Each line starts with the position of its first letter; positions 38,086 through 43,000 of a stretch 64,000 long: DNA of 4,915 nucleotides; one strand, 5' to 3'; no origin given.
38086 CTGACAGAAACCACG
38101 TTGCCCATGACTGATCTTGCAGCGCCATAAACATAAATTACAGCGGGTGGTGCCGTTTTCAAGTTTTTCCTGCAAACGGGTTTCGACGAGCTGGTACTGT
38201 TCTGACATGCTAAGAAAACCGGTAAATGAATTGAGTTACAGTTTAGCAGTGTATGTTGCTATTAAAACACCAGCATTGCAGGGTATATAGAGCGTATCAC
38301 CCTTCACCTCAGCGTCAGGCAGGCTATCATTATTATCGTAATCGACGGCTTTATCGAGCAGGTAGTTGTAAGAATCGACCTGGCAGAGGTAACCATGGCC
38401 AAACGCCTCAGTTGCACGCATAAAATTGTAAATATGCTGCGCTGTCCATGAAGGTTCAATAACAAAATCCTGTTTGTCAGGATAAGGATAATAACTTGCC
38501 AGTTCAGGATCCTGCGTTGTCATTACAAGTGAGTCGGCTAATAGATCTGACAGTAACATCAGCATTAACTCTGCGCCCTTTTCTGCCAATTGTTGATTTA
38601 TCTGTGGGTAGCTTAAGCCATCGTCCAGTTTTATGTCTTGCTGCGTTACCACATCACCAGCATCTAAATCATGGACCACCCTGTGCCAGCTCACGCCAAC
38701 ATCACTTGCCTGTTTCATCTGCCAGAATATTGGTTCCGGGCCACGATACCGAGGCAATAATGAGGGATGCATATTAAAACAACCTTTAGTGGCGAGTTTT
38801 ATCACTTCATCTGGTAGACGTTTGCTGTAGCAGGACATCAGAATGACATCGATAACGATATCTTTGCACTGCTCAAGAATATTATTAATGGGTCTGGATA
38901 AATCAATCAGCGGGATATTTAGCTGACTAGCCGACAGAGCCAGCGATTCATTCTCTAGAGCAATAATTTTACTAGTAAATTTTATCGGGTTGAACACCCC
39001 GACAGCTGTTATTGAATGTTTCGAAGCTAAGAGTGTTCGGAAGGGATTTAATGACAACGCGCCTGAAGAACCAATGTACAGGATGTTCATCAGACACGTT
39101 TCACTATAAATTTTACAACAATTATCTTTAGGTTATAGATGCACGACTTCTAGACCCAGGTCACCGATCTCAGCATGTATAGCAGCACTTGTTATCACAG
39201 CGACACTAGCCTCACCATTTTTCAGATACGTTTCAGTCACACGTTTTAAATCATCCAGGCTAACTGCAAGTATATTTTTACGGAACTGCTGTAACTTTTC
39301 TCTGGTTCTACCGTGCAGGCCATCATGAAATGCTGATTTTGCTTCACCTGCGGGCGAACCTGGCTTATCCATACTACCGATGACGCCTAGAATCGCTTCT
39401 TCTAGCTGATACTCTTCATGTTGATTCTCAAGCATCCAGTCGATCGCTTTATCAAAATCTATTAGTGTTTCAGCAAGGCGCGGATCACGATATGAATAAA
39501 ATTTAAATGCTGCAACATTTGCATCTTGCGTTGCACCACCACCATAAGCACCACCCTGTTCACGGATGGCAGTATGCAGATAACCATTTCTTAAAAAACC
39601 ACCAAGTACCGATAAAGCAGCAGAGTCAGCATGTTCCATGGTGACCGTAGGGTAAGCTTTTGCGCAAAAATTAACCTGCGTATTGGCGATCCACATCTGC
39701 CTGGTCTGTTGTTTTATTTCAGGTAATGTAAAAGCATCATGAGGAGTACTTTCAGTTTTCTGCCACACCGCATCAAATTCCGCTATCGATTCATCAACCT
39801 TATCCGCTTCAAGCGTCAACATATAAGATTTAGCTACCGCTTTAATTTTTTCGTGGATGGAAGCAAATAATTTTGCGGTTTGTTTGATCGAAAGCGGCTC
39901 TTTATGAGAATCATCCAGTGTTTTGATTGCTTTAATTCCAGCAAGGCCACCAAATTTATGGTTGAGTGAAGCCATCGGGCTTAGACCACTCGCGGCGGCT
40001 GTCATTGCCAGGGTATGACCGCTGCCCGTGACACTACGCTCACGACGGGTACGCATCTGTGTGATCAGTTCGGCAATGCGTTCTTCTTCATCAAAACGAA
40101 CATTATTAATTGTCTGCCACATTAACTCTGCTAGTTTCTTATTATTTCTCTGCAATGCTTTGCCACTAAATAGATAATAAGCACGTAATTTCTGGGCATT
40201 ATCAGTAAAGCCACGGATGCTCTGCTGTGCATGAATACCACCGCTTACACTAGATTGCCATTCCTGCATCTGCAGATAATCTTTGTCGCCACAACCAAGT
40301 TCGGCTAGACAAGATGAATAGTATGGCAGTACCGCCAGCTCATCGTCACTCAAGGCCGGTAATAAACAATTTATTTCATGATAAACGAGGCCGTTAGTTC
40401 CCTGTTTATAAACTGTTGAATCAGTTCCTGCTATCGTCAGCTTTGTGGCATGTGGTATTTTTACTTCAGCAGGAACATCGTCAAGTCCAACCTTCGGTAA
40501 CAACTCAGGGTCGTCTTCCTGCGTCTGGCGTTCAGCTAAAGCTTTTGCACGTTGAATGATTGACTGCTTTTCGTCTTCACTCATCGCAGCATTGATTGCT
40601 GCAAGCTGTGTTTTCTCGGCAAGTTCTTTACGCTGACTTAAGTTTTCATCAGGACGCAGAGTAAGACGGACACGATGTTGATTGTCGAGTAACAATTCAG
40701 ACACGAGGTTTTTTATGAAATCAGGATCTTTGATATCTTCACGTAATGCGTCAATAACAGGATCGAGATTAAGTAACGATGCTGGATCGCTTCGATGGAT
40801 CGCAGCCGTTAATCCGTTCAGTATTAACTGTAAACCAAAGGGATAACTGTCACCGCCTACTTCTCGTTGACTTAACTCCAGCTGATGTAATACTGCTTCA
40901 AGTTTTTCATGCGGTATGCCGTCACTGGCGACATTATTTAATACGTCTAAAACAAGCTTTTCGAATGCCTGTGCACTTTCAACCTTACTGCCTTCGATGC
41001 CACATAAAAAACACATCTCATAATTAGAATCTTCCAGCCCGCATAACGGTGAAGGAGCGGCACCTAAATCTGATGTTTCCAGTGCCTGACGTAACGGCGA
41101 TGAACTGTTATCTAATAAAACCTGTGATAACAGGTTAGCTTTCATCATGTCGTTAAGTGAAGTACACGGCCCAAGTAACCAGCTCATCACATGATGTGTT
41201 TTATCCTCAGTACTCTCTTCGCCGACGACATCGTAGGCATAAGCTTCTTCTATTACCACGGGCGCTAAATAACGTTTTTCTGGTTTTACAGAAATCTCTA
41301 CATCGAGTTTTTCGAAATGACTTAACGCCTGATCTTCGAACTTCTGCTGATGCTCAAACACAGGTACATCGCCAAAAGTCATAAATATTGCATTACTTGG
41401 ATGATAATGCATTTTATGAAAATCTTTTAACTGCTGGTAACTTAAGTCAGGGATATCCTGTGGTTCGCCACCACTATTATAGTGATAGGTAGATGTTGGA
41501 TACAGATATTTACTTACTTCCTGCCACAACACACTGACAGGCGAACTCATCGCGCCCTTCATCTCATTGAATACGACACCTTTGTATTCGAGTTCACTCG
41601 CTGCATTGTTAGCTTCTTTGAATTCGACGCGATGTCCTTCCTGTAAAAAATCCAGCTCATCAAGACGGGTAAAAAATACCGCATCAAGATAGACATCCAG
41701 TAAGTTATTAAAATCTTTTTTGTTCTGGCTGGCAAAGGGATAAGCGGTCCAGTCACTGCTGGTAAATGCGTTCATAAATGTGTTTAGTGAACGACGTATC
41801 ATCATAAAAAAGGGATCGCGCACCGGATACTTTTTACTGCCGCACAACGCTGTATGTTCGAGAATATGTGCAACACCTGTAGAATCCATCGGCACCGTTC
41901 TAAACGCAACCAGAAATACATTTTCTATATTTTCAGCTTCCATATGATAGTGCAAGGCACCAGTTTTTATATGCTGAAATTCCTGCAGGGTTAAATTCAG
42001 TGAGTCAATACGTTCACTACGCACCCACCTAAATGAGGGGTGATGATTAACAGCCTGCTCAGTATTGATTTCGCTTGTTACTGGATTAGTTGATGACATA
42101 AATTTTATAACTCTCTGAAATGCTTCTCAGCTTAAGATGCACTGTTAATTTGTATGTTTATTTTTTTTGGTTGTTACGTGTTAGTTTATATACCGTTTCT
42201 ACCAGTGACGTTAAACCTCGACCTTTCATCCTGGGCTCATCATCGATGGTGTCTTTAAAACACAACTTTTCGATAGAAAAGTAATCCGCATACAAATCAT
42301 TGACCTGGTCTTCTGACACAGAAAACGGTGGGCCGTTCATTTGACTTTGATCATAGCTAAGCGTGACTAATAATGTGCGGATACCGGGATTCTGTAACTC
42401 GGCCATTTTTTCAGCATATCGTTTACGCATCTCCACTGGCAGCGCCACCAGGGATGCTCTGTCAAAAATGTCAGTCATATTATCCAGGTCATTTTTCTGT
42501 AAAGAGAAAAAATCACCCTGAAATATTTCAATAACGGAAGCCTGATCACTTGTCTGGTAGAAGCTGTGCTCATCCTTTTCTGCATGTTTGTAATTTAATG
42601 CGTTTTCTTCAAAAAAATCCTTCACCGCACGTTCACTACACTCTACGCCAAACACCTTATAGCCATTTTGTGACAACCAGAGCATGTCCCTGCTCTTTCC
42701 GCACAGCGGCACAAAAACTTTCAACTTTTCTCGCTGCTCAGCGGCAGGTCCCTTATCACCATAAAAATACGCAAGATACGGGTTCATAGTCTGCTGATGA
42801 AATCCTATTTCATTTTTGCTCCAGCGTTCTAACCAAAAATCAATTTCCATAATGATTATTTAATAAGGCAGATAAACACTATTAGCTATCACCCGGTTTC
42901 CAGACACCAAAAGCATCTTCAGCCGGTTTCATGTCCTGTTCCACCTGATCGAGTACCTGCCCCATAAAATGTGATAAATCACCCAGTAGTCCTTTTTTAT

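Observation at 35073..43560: Candidate uncharacterised Fe-S/radical-SAM tailoring cluster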

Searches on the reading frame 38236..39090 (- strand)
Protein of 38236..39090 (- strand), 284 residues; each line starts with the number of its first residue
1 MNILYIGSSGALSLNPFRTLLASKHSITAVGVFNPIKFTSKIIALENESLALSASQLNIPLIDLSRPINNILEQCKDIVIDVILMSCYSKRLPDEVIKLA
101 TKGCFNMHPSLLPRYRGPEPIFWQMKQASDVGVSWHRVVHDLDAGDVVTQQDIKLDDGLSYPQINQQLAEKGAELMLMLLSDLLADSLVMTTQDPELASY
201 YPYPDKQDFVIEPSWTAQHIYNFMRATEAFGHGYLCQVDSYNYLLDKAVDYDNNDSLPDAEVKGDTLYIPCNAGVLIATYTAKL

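Call 3: search_protein_families(library=pfam, proteins=[window:38236-39090:-])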
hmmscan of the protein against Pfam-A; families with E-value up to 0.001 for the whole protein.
window:38236-39090:- (284 aa): 1 family
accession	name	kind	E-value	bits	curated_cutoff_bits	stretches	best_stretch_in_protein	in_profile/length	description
PF00551.24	Formyl_trans_N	-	1.8e-18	67.4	26.1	1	70-177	70-178/181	Formyl transferase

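Call 4: search_protein_families(library=ncbifam, proteins=[window:38236-39090:-])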
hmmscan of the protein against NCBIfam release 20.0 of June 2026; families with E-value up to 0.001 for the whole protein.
window:38236-39090:- (284 aa): 7 families
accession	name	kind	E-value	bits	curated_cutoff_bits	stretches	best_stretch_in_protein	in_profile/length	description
TIGR00460.1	fmt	equivalog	3.4e-29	102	201.5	1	1-228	1-229/315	methionyl-tRNA formyltransferase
NF005998.1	PRK08125.1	equivalog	2.5e-27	95.6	777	1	52-277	47-275/649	bifunctional UDP-4-amino-4-deoxy-L-arabinose formyltransferase/UDP-glucuronic acid oxidase ArnA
NF005414.0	PRK06988.1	equivalog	6.7e-25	87.7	316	1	49-278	46-281/311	formyltransferase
NF005755.0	PRK07579.1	equivalog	4.2e-10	39.8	238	1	53-226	44-212/245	dTDP-4-amino-4,6-dideoxyglucose formyltransferase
TIGR00639.1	PurN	equivalog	4.9e-10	39.3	150.1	1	70-183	70-184/192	phosphoribosylglycinamide formyltransferase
NF004684.0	PRK06027.1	subfamily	2.4e-07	30.8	223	1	70-160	156-247/286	formyltetrahydrofolate deformylase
TIGR00655.1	PurU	equivalog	1.7e-05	24.6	285.95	1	70-160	151-242/280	formyltetrahydrofolate deformylase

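Call 30: search_solved_structures(query=window:38236-39090:-, max_evalue=0.001)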
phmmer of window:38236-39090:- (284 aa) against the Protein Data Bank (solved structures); distinct sequences matched with E-value up to 0.001: 61 (the best 60 are shown).
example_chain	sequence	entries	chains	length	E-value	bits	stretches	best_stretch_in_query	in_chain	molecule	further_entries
8gjh_A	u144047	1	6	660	4.5e-18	68.6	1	50-276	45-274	Bifunctional polymyxin resistance protein ArnA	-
4iqf_A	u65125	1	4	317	7.8e-17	64.5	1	47-230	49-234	Methionyl-tRNA formyltransferase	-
5vys_A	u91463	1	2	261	1.6e-15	60.2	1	77-227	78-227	Gdp-mannose 4,6-dehydratase / gdp-4-amino-4,6-dideoxy-d-mannose formyltransferase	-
5vyr_A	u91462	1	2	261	1.7e-15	60.1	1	77-227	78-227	Gdp-mannose 4,6-dehydratase / gdp-4-amino-4,6-dideoxy-d-mannose formyltransferase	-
5vyt_A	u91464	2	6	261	2.4e-15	59.6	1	77-227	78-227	Gdp-mannose 4,6-dehydratase / gdp-4-amino-4,6-dideoxy-d-mannose formyltransferase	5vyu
6pih_A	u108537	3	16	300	2.8e-15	59.4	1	54-276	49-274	Bifunctional polymyxin resistance protein ArnA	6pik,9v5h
1yrw_A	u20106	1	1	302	2.8e-15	59.4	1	54-276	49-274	protein ArnA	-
2bln_A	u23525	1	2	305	2.9e-15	59.3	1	54-276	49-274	PROTEIN YFBG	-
5j63_A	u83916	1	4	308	3e-15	59.3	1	54-276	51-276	Bifunctional polymyxin resistance protein ArnA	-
3q0i_A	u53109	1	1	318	3e-15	59.3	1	15-228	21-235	Methionyl-tRNA formyltransferase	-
1z7e_A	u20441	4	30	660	1.8e-14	56.7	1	72-275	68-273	protein ArnA | Bifunctional polymyxin resistance protein ArnA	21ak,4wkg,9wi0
3tqq_A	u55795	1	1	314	2.4e-14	56.3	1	12-227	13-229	Methionyl-tRNA formyltransferase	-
1fmt_A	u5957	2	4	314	2.5e-12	49.7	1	17-230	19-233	METHIONYL-TRNA FMET FORMYLTRANSFERASE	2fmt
3r8x_A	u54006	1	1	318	3.2e-11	46.1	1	16-230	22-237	Methionyl-tRNA formyltransferase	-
5uai_A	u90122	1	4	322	7.9e-11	44.8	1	17-276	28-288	Methionyl-tRNA formyltransferase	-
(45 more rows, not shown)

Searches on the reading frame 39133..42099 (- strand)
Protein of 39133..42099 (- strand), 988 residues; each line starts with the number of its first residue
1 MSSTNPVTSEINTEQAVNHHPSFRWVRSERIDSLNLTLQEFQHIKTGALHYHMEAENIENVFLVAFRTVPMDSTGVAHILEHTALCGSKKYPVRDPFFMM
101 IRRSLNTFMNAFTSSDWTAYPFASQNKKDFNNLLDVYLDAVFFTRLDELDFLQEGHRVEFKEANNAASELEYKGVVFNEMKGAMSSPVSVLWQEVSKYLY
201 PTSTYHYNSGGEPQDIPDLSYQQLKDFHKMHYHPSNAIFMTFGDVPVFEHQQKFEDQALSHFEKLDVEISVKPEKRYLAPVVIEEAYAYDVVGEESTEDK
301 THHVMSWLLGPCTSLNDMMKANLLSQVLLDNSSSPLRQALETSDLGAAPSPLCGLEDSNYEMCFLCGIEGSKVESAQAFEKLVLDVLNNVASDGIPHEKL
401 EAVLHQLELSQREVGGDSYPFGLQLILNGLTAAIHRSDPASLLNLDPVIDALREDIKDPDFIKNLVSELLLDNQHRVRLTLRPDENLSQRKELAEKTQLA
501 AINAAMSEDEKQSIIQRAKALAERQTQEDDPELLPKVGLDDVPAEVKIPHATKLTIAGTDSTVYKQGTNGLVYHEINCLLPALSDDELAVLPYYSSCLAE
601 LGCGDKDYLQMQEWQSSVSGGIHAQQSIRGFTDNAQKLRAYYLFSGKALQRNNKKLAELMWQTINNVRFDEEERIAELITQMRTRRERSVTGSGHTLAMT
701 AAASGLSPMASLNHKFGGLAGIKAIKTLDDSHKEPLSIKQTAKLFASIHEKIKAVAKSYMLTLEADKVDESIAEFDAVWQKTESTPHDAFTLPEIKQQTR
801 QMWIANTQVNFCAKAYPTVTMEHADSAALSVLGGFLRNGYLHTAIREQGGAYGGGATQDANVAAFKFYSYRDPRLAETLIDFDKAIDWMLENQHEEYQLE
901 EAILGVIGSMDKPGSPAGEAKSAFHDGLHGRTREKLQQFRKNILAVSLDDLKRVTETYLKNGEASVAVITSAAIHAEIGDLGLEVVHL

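Call 3: search_protein_families(library=pfam, proteins=[window:39133-42099:-])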
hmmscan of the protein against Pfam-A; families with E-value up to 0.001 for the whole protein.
window:39133-42099:- (988 aa): 4 families
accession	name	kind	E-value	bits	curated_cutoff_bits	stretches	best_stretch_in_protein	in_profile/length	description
PF08367.16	M16C_assoc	-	4.4e-66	223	25.3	1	481-728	1-252/252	Peptidase M16C associated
PF05193.26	Peptidase_M16_C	-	5.3e-28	98.6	23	2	218-407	1-181/181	Peptidase M16 inactive domain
PF22516.1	PreP_C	-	1.1e-25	90.7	27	1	804-970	5-171/173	PreP C-terminal domain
PF00675.25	Peptidase_M16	-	2.5e-11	44.1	22.3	1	72-169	29-122/149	Insulinase (Peptidase family M16)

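Call 4: search_protein_families(library=ncbifam, proteins=[window:39133-42099:-])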
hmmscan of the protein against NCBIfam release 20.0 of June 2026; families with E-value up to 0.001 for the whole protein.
window:39133-42099:- (988 aa): 2 families
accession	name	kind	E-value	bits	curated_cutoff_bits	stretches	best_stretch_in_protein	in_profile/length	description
NF047421.1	YfmH_fam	equivalog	1.5e-06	27.7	250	1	74-263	60-224/425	EF-P 5-aminopentanol modification-associated protein YfmH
NF011681.0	PRK15101.1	equivalog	1.6e-06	26.4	765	1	70-158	80-166/961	pitrilysin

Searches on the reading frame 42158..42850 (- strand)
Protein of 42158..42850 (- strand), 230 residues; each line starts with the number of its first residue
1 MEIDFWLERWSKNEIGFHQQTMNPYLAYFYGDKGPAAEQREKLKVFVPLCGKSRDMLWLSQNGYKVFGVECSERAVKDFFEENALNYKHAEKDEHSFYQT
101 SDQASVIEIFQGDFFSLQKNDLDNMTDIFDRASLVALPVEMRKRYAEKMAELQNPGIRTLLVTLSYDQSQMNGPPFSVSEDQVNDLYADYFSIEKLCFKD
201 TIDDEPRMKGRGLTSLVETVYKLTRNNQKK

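Call 3: search_protein_families(library=pfam, proteins=[window:42158-42850:-])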
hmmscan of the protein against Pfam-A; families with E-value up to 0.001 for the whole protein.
window:42158-42850:- (230 aa): 1 family
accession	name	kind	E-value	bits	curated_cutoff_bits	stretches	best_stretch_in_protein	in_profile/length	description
PF05724.17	TPMT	-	5.6e-65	219.5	26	1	1-225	1-217/218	Thiopurine S-methyltransferase (TPMT)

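Call 4: search_protein_families(library=ncbifam, proteins=[window:42158-42850:-])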
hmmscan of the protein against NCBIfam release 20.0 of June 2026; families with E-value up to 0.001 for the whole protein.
window:42158-42850:- (230 aa): 3 families
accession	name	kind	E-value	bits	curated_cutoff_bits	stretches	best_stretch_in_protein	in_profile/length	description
NF009732.0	PRK13255.1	equivalog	1.8e-74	250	213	1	1-225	1-217/218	thiopurine S-methyltransferase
TIGR03840.1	TMPT_Se_Te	equivalog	4.8e-74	248.5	223.2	1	4-224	1-213/213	thiopurine S-methyltransferase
NF009733.0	PRK13256.1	equivalog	1.7e-29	103.2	429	1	4-221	10-220/226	thiopurine S-methyltransferase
